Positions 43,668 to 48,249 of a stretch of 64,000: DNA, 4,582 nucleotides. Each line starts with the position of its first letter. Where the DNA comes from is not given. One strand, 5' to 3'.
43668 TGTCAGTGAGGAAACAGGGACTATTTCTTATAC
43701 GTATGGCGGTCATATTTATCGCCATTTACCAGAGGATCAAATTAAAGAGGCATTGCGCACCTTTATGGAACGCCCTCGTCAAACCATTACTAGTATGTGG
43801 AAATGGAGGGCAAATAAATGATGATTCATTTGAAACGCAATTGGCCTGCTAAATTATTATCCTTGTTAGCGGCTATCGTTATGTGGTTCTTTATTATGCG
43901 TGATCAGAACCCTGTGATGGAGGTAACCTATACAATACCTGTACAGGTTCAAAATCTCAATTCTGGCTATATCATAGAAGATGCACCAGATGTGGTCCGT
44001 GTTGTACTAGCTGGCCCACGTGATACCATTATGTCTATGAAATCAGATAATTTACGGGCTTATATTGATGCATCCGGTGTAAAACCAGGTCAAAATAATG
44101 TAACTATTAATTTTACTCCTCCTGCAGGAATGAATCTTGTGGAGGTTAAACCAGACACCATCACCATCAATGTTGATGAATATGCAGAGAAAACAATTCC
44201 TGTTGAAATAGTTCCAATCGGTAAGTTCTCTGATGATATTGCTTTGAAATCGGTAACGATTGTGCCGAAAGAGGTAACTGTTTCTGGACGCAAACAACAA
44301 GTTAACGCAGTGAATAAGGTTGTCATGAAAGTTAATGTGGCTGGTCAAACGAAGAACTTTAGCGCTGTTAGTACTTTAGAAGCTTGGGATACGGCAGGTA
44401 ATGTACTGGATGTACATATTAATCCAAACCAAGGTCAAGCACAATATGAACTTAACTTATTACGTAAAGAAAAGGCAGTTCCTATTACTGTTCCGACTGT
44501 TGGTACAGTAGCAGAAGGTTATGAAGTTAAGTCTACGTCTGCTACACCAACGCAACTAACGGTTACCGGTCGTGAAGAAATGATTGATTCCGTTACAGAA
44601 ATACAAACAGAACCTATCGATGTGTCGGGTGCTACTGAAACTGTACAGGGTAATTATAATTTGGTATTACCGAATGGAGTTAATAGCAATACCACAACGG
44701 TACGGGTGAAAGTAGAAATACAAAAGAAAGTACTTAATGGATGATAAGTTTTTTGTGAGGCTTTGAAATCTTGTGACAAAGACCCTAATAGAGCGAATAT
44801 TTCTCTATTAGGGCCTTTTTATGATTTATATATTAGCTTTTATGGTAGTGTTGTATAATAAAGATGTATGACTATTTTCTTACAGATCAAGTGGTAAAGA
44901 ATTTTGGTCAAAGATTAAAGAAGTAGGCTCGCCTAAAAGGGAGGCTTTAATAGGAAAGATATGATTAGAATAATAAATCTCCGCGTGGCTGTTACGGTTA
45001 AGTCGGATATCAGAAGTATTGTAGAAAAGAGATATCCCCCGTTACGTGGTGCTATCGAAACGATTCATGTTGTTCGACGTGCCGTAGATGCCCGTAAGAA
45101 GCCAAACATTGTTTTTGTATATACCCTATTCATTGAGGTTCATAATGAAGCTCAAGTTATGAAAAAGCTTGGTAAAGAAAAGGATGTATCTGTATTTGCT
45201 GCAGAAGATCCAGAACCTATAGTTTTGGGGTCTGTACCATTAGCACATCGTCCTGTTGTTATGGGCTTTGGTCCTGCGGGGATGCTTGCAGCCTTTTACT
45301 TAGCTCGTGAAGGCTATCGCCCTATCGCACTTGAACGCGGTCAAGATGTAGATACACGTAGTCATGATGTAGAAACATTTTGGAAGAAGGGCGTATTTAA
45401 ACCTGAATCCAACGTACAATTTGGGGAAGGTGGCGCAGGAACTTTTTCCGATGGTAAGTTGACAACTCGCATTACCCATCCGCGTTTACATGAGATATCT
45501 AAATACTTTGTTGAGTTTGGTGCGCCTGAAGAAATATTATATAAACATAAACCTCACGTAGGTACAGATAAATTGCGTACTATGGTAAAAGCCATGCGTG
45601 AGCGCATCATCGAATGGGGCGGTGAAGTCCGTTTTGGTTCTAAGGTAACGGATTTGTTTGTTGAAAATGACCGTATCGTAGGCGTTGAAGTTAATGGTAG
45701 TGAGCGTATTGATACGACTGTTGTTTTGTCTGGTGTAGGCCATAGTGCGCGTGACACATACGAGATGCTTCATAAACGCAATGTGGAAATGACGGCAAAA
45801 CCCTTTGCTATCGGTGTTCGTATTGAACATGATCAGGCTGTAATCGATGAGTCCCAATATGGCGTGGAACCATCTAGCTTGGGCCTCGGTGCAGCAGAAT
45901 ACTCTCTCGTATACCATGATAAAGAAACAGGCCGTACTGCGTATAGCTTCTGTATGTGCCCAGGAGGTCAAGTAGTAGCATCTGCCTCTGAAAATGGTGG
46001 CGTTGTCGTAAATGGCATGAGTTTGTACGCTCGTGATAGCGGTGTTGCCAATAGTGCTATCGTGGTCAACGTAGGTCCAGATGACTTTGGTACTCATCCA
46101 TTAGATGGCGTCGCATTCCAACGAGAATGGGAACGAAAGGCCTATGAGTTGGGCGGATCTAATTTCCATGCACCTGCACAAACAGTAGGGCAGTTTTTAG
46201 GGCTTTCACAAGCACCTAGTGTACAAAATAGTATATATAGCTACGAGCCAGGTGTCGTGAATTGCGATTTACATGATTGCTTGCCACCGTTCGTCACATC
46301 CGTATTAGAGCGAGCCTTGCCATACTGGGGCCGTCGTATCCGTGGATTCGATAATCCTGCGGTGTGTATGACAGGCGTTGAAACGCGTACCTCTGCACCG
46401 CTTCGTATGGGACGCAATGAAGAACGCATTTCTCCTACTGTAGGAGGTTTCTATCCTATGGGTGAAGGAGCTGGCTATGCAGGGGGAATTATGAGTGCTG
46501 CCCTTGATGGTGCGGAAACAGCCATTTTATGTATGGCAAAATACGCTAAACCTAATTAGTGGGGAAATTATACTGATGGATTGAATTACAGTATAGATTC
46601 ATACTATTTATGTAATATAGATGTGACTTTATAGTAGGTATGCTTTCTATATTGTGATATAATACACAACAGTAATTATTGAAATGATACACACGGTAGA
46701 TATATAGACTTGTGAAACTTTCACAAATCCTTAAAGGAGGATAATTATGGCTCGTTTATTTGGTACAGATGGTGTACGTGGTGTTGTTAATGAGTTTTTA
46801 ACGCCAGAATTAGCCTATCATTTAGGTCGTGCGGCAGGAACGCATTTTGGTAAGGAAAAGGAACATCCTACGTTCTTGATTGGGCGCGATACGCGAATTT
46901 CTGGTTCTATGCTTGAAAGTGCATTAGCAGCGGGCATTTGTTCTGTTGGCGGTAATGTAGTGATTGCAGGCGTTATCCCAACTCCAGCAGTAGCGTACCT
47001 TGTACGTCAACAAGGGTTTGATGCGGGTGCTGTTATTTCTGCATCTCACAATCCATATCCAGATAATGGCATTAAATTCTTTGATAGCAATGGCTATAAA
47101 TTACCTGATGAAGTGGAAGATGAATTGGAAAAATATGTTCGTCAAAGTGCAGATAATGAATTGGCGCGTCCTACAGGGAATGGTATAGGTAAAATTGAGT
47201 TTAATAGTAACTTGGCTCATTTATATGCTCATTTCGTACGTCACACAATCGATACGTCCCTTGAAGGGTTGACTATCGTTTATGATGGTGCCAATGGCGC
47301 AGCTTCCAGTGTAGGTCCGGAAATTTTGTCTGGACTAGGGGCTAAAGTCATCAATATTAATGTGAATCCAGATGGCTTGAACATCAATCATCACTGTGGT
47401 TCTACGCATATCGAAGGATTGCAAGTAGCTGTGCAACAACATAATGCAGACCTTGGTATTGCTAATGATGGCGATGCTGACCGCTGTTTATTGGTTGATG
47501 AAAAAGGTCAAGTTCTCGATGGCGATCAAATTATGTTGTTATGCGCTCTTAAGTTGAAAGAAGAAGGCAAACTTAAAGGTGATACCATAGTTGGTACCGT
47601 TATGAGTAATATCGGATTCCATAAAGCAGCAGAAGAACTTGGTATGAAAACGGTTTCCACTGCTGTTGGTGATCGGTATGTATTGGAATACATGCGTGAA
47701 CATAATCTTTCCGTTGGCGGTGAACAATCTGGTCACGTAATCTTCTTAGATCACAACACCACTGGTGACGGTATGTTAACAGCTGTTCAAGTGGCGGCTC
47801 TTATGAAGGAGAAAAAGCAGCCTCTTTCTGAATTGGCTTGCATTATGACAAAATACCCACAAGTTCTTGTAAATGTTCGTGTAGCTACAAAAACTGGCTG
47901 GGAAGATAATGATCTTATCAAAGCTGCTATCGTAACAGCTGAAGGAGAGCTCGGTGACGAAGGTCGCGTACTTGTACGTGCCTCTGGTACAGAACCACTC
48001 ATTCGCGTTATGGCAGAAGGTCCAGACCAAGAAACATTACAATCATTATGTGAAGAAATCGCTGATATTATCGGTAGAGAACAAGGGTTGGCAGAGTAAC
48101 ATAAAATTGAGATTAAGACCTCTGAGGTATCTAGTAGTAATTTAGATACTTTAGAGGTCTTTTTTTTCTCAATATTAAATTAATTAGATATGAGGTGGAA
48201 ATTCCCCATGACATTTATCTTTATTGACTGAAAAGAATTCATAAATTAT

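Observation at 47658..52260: Islet is bracketed by a direct duplication of the glmM 3' end with a mosaic identity pattern, but no recombinase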

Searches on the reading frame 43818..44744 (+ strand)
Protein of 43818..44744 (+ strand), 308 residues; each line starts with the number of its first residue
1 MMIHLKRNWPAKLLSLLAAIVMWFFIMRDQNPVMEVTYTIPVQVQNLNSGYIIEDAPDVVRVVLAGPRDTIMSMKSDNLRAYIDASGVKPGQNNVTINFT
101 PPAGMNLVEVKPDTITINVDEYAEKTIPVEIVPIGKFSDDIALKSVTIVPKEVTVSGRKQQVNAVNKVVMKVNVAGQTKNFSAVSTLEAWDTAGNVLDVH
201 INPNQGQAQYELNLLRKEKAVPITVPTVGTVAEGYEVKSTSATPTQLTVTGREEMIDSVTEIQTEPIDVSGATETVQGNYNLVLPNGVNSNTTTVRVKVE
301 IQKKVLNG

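Call 6: search_protein_families(library=pfam, proteins=[window:43818-44744:+], max_evalue=0.01)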
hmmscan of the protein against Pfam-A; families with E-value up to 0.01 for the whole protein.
window:43818-44744:+ (308 aa): 1 family
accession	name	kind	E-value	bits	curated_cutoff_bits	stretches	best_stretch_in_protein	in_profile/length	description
PF07949.17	YbbR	-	2.6e-29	101.8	22.3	3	221-299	1-81/81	YbbR-like protein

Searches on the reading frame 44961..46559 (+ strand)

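Call 6: search_protein_families(library=pfam, proteins=[window:44961-46559:+], max_evalue=0.01)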
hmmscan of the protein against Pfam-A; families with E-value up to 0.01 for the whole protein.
window:44961-46559:+ (532 aa): 5 families
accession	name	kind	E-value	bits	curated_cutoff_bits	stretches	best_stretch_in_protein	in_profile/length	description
PF21688.3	FAD-depend_C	-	8.3e-74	248.5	27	1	281-477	1-197/197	FAD-dependent protein, C-terminal domain-like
PF01266.30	DAO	-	7.3e-06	26.2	27.9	1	208-273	151-216/353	FAD dependent oxidoreductase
PF00890.30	FAD_binding_2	-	0.00015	21.5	20.4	0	99-132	3-36/414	FAD binding domain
PF03486.20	HI0933_like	-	0.00044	20.2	50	0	99-129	4-34/244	HI0933-like protein Rossmann domain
PF07992.20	Pyr_redox_2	-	0.0014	18.6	26.1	0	99-127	4-32/291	Pyridine nucleotide-disulphide oxidoreductase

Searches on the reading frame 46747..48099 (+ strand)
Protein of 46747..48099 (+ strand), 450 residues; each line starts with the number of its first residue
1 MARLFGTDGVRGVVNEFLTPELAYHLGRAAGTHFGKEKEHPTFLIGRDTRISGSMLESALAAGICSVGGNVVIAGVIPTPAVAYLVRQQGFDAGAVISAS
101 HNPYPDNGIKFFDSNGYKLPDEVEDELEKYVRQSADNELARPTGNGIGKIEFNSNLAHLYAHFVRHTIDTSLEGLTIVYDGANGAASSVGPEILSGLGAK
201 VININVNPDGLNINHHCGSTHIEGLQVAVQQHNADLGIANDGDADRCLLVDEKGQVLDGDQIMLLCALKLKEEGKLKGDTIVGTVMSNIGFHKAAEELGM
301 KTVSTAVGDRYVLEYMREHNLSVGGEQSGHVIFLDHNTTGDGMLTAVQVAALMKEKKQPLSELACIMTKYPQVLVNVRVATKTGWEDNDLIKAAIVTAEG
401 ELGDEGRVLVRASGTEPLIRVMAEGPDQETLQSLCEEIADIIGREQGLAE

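Call 7: find_encoding_contigs(protein=window:46747-48099:+, flank=10000, max_places=10)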
Protein window:46747-48099:+ (450 aa): 18 contigs read that carry it; 6 places shown.
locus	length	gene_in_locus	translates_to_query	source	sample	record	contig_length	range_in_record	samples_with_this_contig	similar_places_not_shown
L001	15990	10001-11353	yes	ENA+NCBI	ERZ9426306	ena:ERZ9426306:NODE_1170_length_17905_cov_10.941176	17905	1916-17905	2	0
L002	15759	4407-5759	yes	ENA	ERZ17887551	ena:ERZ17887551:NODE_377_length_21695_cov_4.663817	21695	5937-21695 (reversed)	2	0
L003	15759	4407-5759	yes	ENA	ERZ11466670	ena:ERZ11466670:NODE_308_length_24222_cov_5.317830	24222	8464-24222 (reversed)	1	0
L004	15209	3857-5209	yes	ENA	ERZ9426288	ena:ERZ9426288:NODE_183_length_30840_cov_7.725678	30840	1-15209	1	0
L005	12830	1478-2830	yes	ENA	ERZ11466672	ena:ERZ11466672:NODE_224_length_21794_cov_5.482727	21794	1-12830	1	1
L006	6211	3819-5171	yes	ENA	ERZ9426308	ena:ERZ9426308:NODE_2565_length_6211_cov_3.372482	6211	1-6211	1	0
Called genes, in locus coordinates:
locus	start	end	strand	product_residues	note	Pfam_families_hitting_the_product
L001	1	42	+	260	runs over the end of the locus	PF00941:FAD_binding_5, PF03450:CO_deh_flav_C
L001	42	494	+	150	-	PF00111:Fer2, PF01799:Fer2_2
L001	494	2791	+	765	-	PF01315:Ald_Xan_dh_C, PF02738:MoCoBD_1, PF20256:MoCoBD_2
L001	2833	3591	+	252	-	PF19842:YqeC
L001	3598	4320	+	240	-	PF12804:NTP_transf_3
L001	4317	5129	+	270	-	-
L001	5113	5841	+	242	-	PF13478:XdhC_C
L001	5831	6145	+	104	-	PF02625:XdhC_CoxI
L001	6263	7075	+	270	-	PF19293:CdaA_N, PF02457:DAC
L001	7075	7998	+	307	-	PF07949:YbbR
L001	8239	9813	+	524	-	PF01266:DAO (faint), PF21688:FAD-depend_C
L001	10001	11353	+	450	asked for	PF02878:PGM_PMM_I, PF02879:PGM_PMM_II, PF02880:PGM_PMM_III, PF00408:PGM_PMM_IV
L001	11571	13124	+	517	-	-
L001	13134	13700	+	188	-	PF05099:TerB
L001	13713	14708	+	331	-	-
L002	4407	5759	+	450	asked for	PF02878:PGM_PMM_I, PF02879:PGM_PMM_II, PF02880:PGM_PMM_III, PF00408:PGM_PMM_IV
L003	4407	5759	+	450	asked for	PF02878:PGM_PMM_I, PF02879:PGM_PMM_II, PF02880:PGM_PMM_III, PF00408:PGM_PMM_IV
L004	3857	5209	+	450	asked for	PF02878:PGM_PMM_I, PF02879:PGM_PMM_II, PF02880:PGM_PMM_III, PF00408:PGM_PMM_IV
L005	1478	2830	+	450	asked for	PF02878:PGM_PMM_I, PF02879:PGM_PMM_II, PF02880:PGM_PMM_III, PF00408:PGM_PMM_IV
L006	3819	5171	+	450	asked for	PF02878:PGM_PMM_I, PF02879:PGM_PMM_II, PF02880:PGM_PMM_III, PF00408:PGM_PMM_IV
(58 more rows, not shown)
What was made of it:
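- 46747..48099 (+): Intact glmM (phosphoglucosamine mutase, 450 aa). Its 3' 435 nt form repeat copy 1. Pfam PGM_PMM_I-IV hits are on the identical called gene (call 7).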

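Call 13: find_related_loci(query=window:46747-48099:+, collection=genome_contigs, flank=10000)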
Query window:46747-48099:+ (450 aa) in genome_contigs; peptide patterns used: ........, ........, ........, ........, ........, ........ (x = any residue, [..] = any of these).
600 stretches matched a pattern (row limit reached: there are more); 585 encode a relative of the query (tblastn E <= 1e-3); the best 80 are kept; 80 distinct loci.
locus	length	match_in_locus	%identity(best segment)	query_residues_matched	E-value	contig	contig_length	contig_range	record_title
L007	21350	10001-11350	98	1-450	0e+0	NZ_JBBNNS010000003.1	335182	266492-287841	Veillonella parvula strain CLA-JM-H54 CLAJMH54_contig_3_length_335182, whole genome shotgun sequence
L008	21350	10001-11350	98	1-450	0e+0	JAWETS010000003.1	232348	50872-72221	MAG: Veillonella sp. isolate N5_232_055G1_dasN5_232_055G1_maxbin2.maxbin.004 N5_232_055G1_scaffold_6, whole genome shotg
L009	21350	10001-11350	96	1-450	0e+0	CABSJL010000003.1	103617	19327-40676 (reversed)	MAG TPA_asm: uncultured Veillonella sp. isolate MGYG-HGUT-02646 genome assembly, contig: GUT_GENOME156969_3, whole genom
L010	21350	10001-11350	95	1-450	0e+0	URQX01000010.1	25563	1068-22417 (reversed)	uncultured Veillonella sp. isolate UMGS1259 genome assembly, contig: NODE_647_length_25563_cov_15.8864, whole genome sho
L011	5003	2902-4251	95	1-450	0e+0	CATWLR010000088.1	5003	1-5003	MAG TPA_asm: Veillonella infantium isolate ERR4918873_bin.3_MetaWRAP_v1.3_MAG genome assembly, contig: ERZ18457021.3152,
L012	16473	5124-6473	94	1-450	0e+0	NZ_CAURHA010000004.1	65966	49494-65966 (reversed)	MAG: uncultured Veillonella sp. isolate ERR9968801_bin.3_MetaWRAP_v1.3_MAG ERZ21615851.74, whole genome shotgun sequence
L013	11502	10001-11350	93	1-450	0e+0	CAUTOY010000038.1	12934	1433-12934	MAG TPA_asm: uncultured Veillonella sp. isolate ERR10228837_bin.15_MetaWRAP_v1.3_MAG genome assembly, contig: ERZ2165959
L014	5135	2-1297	94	19-450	0e+0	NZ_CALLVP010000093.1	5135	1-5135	MAG: uncultured Veillonella sp. isolate ERR589462_bin.54_CONCOCT_v1.1_MAG ERZ772917.4665, whole genome shotgun sequence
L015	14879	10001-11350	82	1-450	0e+0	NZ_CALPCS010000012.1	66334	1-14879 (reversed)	Veillonella agrestimuris strain DSM 110888 NODE_12_length_66334_cov_686.675627, whole genome shotgun sequence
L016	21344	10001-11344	70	1-449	0e+0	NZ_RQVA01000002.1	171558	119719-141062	Veillonella sp. CHU110 contig_0002, whole genome shotgun sequence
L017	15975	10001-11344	70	1-449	0e+0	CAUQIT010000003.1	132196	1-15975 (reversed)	MAG TPA_asm: uncultured Veillonella sp. isolate ERR9968934_bin.17_MetaWRAP_v1.3_MAG genome assembly, contig: ERZ21616074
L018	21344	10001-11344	70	1-449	0e+0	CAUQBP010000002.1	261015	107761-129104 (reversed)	MAG TPA_asm: uncultured Veillonella sp. isolate ERR9969019_bin.11_MetaWRAP_v1.3_MAG genome assembly, contig: ERZ21615905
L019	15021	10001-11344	70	1-449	0e+0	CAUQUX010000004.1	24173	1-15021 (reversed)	MAG TPA_asm: uncultured Veillonella sp. isolate ERR9968863_bin.7_MetaWRAP_v1.3_MAG genome assembly, contig: ERZ21616046.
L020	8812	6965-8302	70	1-447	0e+0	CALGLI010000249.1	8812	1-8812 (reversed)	MAG TPA_asm: uncultured Veillonella sp. isolate ERR589727_bin.7_CONCOCT_v1.1_MAG genome assembly, contig: ERZ773206.2318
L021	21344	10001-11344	69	1-449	0e+0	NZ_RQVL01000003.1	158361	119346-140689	Veillonella sp. VA139 contig_0003, whole genome shotgun sequence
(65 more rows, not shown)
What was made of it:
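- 46747..48099 (+): The gene is 98% identical in protein to V. parvula and V. hominis glmM (call 13).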
